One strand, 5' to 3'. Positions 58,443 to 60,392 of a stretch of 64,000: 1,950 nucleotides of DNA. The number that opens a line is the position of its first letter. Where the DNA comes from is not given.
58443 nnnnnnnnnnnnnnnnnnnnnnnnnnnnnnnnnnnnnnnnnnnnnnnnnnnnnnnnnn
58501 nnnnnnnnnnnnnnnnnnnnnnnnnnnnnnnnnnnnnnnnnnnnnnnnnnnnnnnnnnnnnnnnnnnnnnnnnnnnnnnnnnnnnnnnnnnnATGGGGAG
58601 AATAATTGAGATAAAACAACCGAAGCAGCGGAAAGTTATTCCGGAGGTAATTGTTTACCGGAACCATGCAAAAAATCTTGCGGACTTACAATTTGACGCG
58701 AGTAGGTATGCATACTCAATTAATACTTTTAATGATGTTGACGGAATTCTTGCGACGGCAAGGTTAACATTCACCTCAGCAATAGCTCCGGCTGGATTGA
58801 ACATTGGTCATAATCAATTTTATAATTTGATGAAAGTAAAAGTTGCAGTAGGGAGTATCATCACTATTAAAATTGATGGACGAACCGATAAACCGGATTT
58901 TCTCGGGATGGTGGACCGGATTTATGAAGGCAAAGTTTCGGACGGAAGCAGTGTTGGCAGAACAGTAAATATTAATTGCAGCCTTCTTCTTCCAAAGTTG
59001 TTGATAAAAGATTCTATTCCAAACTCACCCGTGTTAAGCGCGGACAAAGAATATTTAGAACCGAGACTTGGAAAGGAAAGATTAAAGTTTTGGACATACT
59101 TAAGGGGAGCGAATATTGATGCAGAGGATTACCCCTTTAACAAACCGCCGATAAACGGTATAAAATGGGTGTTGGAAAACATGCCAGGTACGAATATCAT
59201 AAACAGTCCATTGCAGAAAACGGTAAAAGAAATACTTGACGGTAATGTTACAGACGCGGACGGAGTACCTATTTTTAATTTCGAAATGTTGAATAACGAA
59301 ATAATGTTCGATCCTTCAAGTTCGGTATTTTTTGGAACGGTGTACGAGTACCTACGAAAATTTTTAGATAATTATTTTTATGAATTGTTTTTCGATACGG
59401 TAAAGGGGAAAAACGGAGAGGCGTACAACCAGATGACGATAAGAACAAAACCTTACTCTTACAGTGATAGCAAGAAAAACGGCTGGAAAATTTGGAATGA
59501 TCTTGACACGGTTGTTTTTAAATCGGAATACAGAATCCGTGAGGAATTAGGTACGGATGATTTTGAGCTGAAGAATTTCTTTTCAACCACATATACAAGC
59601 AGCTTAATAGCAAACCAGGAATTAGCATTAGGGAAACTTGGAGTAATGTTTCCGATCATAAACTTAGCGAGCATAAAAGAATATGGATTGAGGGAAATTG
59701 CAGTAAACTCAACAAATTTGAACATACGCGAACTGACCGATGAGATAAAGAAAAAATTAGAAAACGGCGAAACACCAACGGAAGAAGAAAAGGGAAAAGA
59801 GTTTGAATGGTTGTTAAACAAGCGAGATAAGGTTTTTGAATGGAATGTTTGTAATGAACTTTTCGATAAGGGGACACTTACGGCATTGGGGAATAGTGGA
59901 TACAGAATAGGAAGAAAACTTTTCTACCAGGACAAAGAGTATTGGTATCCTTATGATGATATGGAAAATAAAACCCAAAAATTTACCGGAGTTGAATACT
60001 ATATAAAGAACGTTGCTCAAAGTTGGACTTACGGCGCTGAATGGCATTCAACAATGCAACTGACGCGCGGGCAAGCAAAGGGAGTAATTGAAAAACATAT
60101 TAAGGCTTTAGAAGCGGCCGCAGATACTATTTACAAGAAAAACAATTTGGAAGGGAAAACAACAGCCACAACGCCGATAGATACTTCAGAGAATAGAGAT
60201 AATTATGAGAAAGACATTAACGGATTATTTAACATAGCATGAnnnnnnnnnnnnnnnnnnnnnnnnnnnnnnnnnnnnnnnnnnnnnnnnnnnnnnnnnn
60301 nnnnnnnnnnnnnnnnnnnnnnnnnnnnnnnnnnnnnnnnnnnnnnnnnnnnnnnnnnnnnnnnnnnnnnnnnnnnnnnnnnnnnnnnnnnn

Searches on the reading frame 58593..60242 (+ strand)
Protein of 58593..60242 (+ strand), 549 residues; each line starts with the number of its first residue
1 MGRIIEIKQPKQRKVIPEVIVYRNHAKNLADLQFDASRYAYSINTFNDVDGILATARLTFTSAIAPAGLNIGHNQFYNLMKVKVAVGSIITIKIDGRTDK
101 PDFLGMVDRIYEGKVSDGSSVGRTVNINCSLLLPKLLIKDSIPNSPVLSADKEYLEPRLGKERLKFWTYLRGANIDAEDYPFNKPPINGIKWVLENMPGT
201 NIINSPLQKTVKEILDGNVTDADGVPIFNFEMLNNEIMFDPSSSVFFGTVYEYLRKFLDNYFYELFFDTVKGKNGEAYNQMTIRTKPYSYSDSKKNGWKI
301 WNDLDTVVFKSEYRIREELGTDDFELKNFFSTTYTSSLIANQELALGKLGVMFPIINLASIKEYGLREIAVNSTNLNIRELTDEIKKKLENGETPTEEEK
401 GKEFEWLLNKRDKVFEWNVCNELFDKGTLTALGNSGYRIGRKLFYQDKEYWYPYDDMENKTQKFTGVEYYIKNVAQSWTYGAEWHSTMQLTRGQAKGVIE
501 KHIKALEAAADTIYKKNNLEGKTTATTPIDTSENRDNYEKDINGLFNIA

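Call 10: search_protein_families(library=phrogs, proteins=[window:58593-60242:+], max_evalue=0.001)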
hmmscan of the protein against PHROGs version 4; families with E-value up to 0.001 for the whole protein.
window:58593-60242:+ (549 aa): 1 family
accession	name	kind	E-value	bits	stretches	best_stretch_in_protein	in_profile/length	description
phrog_1015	-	tail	2.2e-15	57.3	2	384-495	484-583/795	tail protein with lysin activity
